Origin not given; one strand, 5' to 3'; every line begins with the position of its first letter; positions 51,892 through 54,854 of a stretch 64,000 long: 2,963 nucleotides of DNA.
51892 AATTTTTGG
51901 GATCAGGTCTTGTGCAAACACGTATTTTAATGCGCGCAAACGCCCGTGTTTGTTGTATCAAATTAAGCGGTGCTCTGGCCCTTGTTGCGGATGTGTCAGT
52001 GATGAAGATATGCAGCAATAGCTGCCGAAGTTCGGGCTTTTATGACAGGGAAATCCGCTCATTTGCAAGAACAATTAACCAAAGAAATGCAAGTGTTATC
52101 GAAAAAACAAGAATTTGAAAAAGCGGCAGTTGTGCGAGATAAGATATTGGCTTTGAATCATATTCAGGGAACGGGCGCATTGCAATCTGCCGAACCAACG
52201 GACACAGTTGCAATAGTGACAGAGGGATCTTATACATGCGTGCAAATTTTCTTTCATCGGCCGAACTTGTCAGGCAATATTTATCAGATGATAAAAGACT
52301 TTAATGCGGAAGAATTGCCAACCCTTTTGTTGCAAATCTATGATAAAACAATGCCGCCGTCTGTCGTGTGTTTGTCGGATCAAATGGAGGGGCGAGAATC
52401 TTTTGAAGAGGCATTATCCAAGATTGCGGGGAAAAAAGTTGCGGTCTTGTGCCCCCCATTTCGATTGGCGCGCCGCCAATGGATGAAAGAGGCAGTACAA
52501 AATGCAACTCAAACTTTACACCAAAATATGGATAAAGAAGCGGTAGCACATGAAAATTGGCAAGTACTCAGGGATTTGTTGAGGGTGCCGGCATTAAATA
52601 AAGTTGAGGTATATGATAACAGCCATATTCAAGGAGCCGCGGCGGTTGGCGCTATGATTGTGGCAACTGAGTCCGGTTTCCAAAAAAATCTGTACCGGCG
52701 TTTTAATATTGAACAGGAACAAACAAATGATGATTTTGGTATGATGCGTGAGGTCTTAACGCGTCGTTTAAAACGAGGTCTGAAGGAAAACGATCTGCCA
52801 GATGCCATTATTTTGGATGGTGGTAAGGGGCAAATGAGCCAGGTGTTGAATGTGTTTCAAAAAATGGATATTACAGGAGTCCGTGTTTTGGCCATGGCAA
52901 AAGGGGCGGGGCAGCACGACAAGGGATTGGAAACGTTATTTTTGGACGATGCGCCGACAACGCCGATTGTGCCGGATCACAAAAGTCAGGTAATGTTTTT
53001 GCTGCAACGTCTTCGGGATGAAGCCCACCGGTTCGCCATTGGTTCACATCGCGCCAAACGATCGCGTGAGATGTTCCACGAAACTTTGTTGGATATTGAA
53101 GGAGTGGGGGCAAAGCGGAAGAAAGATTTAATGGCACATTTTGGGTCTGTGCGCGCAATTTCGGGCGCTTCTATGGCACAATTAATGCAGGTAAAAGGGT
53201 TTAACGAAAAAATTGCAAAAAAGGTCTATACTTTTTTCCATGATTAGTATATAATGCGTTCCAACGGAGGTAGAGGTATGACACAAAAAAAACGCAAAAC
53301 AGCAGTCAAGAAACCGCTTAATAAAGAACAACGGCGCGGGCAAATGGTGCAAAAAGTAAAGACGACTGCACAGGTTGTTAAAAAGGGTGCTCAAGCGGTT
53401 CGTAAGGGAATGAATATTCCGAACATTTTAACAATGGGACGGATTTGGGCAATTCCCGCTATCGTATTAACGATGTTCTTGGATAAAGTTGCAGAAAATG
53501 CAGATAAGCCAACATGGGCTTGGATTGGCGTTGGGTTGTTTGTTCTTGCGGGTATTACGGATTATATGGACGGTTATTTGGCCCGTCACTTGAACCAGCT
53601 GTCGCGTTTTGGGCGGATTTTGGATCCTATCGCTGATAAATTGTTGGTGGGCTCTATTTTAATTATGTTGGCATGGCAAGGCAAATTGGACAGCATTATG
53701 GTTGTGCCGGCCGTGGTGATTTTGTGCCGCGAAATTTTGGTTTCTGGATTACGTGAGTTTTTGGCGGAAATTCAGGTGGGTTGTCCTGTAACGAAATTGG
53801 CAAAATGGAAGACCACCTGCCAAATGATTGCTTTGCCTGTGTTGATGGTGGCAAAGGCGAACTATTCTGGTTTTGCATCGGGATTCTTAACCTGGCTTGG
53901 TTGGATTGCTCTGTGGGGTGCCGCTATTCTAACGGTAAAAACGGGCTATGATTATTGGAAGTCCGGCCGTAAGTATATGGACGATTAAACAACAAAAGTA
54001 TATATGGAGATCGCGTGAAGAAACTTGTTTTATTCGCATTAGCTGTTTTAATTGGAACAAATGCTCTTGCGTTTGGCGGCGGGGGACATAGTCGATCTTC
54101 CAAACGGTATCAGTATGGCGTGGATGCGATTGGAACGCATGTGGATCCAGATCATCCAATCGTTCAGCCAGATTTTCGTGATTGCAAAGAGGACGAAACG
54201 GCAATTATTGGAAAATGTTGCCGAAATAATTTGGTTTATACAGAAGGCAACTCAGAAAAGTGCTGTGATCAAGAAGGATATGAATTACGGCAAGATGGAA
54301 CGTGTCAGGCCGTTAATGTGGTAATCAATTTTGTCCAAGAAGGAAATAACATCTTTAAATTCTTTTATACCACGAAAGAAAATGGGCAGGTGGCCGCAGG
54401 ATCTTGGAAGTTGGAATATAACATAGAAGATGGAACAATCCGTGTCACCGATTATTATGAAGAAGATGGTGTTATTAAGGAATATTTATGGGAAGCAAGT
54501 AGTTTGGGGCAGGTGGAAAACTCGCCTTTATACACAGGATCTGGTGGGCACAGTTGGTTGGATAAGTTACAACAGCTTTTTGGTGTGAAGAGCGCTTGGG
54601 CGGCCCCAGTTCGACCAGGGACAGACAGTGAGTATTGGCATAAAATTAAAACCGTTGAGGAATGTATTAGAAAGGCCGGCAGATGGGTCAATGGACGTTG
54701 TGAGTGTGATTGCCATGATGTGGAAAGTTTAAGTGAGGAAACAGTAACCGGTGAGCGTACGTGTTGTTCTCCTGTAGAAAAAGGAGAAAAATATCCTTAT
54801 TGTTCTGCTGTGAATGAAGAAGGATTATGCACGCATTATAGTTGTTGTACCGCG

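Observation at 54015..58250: Giant secreted protein built from about 40 CC-dipeptide units: an unassigned disulfide-rich repeat architecture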

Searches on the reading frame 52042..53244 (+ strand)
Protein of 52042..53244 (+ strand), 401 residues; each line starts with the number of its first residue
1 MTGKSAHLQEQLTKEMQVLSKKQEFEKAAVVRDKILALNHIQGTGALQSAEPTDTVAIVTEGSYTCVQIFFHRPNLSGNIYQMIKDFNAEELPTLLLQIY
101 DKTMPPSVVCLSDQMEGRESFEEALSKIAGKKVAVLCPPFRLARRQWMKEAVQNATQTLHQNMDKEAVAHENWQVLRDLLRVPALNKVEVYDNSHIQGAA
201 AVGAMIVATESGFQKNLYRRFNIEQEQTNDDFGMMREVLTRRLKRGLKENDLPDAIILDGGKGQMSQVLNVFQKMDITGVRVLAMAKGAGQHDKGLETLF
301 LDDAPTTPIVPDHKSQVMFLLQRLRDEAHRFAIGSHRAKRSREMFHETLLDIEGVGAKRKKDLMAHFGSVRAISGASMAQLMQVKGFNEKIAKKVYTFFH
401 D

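Call 20: search_protein_families(library=ncbifam, proteins=[window:52042-53244:+], max_evalue=0.00001)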
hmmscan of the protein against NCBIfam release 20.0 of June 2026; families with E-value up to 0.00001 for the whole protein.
window:52042-53244:+ (401 aa): 11 families
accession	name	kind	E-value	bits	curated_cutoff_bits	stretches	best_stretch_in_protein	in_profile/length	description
TIGR00194.1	uvrC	equivalog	6.5e-80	269.4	285.45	1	2-379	189-573/574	excinuclease ABC subunit UvrC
NF001824.0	PRK00558.1-5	equivalog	2.1e-59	201.5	451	1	1-400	203-645/652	excinuclease ABC subunit UvrC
NF011263.0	PRK14669.1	equivalog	1.5e-56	192.3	1108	1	2-399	198-602/624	excinuclease ABC subunit C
NF011261.0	PRK14667.1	equivalog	4.6e-51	174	818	1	2-399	194-565/567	excinuclease ABC subunit C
NF011262.0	PRK14668.1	equivalog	2.9e-42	144.8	544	1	2-395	194-573/577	excinuclease ABC subunit C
NF011260.0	PRK14666.1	equivalog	2.3e-33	115.9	649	2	105-396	397-686/698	excinuclease ABC subunit C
NF011266.0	PRK14672.1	equivalog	1.8e-32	112.6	1504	1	171-378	442-639/691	excinuclease ABC subunit C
NF011264.0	PRK14670.1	equivalog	2.6e-23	82.1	1021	1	146-398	344-588/602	excinuclease ABC subunit C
NF010337.0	PRK13766.1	equivalog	1.9e-06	26.3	610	1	340-398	715-774/781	Hef nuclease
TIGR00575.1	dnlj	equivalog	4.3e-06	25.4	444.45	1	350-401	501-552/652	NAD-dependent DNA ligase LigA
NF005932.1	PRK07956.1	equivalog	5.4e-06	25.2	369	1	350-400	509-559/664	NAD-dependent DNA ligase LigA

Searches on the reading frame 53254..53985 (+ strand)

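Call 20: search_protein_families(library=ncbifam, proteins=[window:53254-53985:+], max_evalue=0.00001)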
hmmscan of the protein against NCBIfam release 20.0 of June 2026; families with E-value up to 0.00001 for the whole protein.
window:53254-53985:+ (244 aa): 8 families
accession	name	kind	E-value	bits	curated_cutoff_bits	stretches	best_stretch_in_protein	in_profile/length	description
TIGR00560.1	pgsA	equivalog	1.1e-43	149.9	109.1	1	53-236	1-174/183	CDP-diacylglycerol--glycerol-3-phosphate 3-phosphatidyltransferase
NF008090.0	PRK10832.1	equivalog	6.9e-28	97.9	304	1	53-240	3-177/182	CDP-diacylglycerol--glycerol-3-phosphate 3-phosphatidyltransferase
NF053678.1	ClpnSynClsA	equivalog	2.6e-25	89.7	240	1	53-227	3-165/180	cardiolipin synthase ClsA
NF040950.1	archin_ph_syn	equivalog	9.2e-09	35.4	180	1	39-164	9-124/191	archaetidylinositol phosphate synthase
NF045883.1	PIPSynth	equivalog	1e-07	31.9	170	1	83-164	46-128/197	phosphatidylinositol phosphate synthase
TIGR00473.1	pssA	equivalog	2.2e-07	31.1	107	1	95-158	26-92/153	CDP-diacylglycerol--serine O-phosphatidyltransferase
NF052561.1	PIPSynBT1523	equivalog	1.6e-06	28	350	1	55-167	26-140/232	hypothetical protein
TIGR04217.1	archae_ser_T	exception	6.8e-06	26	200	0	84-158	31-105/221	archaetidylserine synthase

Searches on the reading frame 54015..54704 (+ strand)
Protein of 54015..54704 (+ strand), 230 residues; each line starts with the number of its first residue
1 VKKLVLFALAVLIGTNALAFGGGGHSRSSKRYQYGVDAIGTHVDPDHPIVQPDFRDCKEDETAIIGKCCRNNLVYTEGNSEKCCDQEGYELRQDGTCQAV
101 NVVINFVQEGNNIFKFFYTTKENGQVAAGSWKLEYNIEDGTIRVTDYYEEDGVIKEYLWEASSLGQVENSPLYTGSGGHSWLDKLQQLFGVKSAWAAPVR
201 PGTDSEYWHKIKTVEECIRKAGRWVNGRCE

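Call 12: search_protein_families(library=pfam, proteins=[window:54015-54704:+], max_evalue=10)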
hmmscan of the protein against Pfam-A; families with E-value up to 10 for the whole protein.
window:54015-54704:+ (230 aa): 2 families
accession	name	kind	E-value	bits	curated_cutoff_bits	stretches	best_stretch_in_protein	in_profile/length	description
PF24748.1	Galaxin_repeat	-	0.0037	17.6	28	1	67-100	15-48/131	Galaxin-like repeats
PF18399.6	CLIP_SPH_Scar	-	0.044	14.4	25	1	55-71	39-55/66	Clip-domain serine protease homolog Scarface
